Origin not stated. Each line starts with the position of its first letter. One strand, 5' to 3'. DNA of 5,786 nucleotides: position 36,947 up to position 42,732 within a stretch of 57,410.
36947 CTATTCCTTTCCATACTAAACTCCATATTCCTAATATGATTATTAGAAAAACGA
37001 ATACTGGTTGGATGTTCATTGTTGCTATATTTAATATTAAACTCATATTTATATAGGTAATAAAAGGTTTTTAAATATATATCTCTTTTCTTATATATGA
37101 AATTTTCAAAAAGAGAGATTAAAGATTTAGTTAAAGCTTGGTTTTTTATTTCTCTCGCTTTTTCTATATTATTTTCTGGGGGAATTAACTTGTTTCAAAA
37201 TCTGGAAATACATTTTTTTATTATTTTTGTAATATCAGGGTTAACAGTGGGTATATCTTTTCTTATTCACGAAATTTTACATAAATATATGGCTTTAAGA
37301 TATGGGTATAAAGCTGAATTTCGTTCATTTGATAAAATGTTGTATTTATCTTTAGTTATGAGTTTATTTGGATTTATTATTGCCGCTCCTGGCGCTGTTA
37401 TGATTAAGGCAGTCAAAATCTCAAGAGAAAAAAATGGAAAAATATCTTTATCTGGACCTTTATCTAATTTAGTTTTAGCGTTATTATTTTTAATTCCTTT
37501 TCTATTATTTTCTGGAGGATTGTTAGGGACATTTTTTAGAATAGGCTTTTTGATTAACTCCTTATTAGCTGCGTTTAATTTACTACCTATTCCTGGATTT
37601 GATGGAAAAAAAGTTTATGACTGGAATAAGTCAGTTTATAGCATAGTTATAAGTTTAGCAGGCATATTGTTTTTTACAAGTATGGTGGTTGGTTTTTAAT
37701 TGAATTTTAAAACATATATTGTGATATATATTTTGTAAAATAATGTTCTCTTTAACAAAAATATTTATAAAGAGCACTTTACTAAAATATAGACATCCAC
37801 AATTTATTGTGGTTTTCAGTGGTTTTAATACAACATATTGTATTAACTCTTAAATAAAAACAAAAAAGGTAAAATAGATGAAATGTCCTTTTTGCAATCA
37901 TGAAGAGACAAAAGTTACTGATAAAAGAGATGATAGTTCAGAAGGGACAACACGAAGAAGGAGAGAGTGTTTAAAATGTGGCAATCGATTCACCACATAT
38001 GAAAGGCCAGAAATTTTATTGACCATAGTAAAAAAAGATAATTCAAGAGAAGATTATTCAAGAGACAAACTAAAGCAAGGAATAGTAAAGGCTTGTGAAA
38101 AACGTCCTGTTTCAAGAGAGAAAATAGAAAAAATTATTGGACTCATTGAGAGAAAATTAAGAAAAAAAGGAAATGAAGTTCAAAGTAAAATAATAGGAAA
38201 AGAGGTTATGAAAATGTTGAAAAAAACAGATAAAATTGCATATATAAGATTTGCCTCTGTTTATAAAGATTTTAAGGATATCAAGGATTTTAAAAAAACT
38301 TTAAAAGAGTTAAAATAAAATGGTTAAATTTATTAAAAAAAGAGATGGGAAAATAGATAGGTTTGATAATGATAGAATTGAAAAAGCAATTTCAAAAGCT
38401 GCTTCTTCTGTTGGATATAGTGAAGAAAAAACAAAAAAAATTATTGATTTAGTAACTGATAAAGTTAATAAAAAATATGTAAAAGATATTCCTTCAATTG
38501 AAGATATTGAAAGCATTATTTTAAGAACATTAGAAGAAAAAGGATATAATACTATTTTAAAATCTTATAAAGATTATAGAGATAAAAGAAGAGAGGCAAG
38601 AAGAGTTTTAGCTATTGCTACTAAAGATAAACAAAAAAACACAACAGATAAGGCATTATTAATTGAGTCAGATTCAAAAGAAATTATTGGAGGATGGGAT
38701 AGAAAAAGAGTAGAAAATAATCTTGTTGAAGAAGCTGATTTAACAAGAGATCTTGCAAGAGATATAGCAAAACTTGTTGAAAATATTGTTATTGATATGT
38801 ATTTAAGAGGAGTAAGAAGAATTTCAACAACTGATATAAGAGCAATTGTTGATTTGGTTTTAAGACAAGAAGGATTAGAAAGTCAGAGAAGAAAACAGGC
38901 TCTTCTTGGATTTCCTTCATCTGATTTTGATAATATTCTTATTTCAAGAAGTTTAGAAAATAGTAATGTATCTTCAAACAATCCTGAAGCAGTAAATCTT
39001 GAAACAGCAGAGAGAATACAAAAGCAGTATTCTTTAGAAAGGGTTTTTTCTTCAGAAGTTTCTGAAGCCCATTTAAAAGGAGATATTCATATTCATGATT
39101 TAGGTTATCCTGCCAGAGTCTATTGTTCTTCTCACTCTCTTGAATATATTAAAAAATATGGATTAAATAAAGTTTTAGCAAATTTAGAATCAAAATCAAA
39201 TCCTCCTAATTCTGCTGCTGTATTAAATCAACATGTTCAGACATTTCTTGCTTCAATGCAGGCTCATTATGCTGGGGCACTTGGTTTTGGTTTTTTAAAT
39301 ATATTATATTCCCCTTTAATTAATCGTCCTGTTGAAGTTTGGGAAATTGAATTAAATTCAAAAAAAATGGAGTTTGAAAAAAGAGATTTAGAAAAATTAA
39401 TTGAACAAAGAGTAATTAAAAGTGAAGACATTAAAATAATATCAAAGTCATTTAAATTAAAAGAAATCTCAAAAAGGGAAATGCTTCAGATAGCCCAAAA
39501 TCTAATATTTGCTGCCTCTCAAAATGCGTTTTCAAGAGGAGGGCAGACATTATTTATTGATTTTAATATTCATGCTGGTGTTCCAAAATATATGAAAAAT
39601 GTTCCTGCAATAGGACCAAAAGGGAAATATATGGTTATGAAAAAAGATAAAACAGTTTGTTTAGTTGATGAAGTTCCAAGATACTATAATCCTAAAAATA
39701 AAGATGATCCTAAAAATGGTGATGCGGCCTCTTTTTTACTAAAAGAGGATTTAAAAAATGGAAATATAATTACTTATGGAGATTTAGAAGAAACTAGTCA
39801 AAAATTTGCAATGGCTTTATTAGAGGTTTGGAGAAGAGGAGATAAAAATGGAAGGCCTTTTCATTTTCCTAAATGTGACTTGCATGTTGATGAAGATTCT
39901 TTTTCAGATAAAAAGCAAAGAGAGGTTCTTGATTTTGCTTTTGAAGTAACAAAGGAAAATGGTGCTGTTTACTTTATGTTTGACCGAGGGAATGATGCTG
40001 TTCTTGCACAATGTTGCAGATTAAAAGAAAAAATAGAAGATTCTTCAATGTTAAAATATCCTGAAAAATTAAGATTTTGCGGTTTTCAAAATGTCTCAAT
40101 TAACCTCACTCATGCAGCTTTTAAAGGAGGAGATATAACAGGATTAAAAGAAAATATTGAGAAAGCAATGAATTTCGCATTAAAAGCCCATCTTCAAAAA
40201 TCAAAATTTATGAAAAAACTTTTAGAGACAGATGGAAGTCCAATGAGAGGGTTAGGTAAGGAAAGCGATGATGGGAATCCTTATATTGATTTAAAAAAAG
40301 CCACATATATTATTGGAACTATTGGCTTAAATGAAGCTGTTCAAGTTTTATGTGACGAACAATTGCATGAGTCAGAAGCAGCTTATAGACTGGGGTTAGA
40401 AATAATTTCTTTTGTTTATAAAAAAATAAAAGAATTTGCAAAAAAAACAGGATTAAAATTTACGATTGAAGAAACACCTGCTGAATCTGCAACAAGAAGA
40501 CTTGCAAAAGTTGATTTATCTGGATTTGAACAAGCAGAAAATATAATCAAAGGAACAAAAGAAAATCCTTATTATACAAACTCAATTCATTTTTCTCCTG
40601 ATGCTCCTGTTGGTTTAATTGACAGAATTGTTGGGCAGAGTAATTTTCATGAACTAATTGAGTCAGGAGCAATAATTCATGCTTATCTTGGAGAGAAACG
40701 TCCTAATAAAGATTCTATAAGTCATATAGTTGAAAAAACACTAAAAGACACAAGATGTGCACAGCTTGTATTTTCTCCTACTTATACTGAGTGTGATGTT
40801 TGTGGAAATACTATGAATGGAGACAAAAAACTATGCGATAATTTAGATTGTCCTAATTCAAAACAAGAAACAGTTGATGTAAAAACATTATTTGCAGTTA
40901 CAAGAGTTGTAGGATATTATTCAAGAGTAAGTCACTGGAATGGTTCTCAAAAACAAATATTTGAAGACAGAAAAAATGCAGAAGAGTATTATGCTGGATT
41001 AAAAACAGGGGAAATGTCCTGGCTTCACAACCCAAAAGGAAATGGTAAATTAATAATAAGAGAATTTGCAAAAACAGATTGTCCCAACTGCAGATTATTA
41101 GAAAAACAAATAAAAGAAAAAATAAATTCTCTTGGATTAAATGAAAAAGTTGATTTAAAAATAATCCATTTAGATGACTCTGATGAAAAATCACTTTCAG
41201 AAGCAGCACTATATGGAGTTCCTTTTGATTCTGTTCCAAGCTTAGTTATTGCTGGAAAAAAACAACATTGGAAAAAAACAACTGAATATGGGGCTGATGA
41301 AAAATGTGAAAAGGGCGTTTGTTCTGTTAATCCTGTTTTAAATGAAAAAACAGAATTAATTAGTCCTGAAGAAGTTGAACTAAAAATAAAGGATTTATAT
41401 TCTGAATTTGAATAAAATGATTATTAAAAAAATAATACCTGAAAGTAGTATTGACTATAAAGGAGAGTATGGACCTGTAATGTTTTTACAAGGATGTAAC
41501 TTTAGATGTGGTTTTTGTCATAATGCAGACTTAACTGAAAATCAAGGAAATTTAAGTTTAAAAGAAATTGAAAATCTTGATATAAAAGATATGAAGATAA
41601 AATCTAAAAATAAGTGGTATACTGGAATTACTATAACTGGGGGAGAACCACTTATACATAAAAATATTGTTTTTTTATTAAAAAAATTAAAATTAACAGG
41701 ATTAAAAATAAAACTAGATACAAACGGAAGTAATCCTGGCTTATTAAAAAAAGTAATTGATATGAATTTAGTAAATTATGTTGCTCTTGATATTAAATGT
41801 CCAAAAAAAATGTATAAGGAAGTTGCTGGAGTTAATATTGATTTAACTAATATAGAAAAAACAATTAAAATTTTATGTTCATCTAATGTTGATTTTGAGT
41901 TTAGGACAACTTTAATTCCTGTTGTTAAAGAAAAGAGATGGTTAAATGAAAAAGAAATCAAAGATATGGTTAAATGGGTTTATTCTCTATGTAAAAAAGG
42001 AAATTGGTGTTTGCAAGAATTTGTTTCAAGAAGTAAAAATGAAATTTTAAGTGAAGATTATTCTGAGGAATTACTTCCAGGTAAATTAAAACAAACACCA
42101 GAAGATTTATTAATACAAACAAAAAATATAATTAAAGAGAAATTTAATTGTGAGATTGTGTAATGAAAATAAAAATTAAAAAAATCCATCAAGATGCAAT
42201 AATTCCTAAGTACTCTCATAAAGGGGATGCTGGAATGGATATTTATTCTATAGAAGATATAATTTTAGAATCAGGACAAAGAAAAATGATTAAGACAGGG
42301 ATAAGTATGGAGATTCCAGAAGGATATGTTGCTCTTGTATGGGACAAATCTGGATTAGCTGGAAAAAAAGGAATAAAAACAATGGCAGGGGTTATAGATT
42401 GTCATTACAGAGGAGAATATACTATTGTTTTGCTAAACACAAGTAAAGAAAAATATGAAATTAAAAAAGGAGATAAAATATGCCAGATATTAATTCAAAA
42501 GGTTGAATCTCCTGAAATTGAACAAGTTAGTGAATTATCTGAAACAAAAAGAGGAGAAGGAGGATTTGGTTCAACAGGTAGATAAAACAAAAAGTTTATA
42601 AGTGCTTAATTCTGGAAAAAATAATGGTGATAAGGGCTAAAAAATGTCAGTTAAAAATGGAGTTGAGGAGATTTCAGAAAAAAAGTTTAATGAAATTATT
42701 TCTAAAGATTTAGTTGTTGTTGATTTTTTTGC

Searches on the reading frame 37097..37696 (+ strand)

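Call 39: search_protein_families(library=pfam, proteins=[window:37097-37696:+], max_evalue=0.00001)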
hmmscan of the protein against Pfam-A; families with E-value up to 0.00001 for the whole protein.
window:37097-37696:+ (200 aa): 1 family
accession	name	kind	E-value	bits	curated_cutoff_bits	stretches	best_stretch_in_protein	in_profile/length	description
PF02163.28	Peptidase_M50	-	1.6e-10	41.1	27.2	1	49-139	4-104/221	Peptidase family M50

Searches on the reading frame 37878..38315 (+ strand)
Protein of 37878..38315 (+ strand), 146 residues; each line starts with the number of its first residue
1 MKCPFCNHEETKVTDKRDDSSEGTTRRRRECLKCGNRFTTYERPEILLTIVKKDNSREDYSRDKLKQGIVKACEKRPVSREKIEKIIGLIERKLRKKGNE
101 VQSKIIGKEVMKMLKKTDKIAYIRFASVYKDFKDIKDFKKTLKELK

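Call 39: search_protein_families(library=pfam, proteins=[window:37878-38315:+], max_evalue=0.00001)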
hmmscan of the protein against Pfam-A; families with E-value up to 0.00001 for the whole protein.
window:37878-38315:+ (146 aa): 2 families
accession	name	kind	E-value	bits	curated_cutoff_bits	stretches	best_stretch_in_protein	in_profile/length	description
PF22811.2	Zn_ribbon_NrdR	-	7.6e-18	64.6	27.2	1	1-42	1-42/42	Transcriptional repressor NrdR-like, N-terminal domain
PF03477.21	ATP-cone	-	1.7e-16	60.9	25.8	1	49-134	2-87/88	ATP cone domain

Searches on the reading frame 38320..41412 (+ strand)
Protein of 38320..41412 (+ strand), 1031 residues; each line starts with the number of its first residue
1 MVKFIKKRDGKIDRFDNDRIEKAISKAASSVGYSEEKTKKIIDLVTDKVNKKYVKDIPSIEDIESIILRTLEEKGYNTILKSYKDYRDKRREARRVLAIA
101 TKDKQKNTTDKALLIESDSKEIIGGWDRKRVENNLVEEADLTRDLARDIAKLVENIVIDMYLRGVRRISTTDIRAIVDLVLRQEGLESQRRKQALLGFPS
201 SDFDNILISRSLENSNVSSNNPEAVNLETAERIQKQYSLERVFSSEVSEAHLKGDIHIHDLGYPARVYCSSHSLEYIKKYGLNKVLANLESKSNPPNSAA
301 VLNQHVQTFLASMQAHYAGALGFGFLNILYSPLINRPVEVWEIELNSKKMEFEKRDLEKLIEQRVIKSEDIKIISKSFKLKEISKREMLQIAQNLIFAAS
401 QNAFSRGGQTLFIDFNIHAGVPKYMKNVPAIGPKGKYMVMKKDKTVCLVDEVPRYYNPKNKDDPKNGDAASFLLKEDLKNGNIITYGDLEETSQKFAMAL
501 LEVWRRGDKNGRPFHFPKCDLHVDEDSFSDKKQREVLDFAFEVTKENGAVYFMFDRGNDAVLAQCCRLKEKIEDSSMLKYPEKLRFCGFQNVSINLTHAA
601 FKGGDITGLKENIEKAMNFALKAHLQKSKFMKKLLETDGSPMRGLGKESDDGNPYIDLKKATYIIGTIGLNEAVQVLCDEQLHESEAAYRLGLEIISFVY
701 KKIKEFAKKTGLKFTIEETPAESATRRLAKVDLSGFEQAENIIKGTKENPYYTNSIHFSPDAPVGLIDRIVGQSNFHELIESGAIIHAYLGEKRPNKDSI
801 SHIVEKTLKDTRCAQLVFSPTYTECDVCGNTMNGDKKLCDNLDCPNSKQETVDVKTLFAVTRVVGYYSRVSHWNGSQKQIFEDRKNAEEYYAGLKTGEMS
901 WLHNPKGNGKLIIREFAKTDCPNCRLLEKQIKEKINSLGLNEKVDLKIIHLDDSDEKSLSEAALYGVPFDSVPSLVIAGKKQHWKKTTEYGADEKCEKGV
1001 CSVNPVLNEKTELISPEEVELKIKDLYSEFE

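Call 11: search_protein_families(library=pfam, proteins=[window:38320-41412:+], max_evalue=0.001)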
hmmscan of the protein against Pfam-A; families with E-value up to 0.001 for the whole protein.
window:38320-41412:+ (1031 aa): 3 families
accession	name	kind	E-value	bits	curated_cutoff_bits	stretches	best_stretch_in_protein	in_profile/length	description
PF13597.11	NRDD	-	9.8e-112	374.9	26.2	1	213-885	1-560/562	Anaerobic ribonucleoside-triphosphate reductase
PF03477.21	ATP-cone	-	1.2e-14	55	25.8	1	4-92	2-88/88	ATP cone domain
PF13098.12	Thioredoxin_2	-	5.4e-06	27.1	27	1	906-981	2-85/104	Thioredoxin-like domain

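Call 51: search_solved_structures(query=window:38320-41412:+, max_evalue=0.001, show_alignments=1)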
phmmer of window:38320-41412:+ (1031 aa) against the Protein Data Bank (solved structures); distinct sequences matched with E-value up to 0.001: 5.
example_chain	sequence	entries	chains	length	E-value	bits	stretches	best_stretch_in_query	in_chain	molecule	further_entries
8p23_A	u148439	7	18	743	4.3e-18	68.3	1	661-836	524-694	Anaerobic ribonucleoside-triphosphate reductase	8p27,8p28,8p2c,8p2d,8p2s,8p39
9d3x_A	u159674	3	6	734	1.7e-13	53.1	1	650-867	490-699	Anaerobic ribonucleoside-triphosphate reductase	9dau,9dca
1h78_A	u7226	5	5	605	8.8e-10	40.8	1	690-807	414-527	ANAEROBIC RIBONUCLEOTIDE-TRIPHOSPHATE REDUCTASE LARGE CHAIN | ANAEROBIC RIBONUCLEOTIDE-TRIPHOSPHATE REDUCTASE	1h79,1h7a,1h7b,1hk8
4coi_A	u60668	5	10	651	3.3e-05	25.7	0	699-884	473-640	ANAEROBIC RIBONUCLEOSIDE-TRIPHOSPHATE REDUCTASE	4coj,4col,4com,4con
4u3e_A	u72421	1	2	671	3.6e-05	25.6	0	699-884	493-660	Ribonucleoside triphosphate reductase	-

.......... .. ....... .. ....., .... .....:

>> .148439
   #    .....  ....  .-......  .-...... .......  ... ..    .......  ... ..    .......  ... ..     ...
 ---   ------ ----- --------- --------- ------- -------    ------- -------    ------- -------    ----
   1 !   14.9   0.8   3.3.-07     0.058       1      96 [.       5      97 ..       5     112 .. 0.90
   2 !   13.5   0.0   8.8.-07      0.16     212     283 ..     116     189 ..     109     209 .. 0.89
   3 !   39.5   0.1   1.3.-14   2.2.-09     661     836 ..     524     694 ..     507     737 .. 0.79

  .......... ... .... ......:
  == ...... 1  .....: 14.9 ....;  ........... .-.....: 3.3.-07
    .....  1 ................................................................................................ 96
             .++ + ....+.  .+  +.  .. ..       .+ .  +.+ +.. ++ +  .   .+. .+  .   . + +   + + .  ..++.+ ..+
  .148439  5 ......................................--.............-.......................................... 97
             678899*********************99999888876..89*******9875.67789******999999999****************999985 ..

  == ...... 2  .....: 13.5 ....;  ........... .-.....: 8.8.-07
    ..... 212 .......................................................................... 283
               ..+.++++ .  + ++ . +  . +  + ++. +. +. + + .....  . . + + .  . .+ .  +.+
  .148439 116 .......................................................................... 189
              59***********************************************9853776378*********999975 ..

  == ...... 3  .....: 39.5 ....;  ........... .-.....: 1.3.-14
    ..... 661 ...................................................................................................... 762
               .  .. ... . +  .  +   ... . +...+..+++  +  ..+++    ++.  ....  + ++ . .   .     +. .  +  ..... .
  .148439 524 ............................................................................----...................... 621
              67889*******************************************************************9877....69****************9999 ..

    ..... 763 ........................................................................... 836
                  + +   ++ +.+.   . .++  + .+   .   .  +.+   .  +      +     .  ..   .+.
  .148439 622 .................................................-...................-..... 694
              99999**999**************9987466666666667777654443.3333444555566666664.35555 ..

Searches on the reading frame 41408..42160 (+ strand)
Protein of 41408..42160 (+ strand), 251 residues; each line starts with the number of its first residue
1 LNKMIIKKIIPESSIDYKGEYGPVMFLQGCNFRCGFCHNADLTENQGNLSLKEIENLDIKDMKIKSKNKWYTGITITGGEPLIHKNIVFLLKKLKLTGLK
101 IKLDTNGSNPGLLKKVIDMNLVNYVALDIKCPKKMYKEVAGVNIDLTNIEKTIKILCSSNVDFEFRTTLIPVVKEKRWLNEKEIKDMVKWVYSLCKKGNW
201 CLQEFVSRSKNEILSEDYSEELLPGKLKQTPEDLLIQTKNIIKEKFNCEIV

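Call 11: search_protein_families(library=pfam, proteins=[window:41408-42160:+], max_evalue=0.001)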
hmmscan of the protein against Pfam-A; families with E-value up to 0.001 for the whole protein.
window:41408-42160:+ (251 aa): 2 families
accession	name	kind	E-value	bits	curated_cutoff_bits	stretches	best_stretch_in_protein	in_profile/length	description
PF04055.27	Radical_SAM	-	2.2e-18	67.4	29.5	1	26-176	3-157/166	Radical SAM superfamily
PF13353.11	Fer4_12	-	2e-09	38.3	22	1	24-124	9-108/137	4Fe-4S single cluster domain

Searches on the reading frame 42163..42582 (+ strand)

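Call 11: search_protein_families(library=pfam, proteins=[window:42163-42582:+], max_evalue=0.001)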
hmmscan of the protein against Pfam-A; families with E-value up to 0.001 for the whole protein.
window:42163-42582:+ (140 aa): 2 families
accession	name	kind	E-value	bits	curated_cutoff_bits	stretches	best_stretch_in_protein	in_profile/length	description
PF00692.24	dUTPase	-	1e-33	116.3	22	1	11-139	2-129/129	dUTPase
PF22769.1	DCD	-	5.7e-08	33.4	27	1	31-113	69-152/153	dCTP deaminase-like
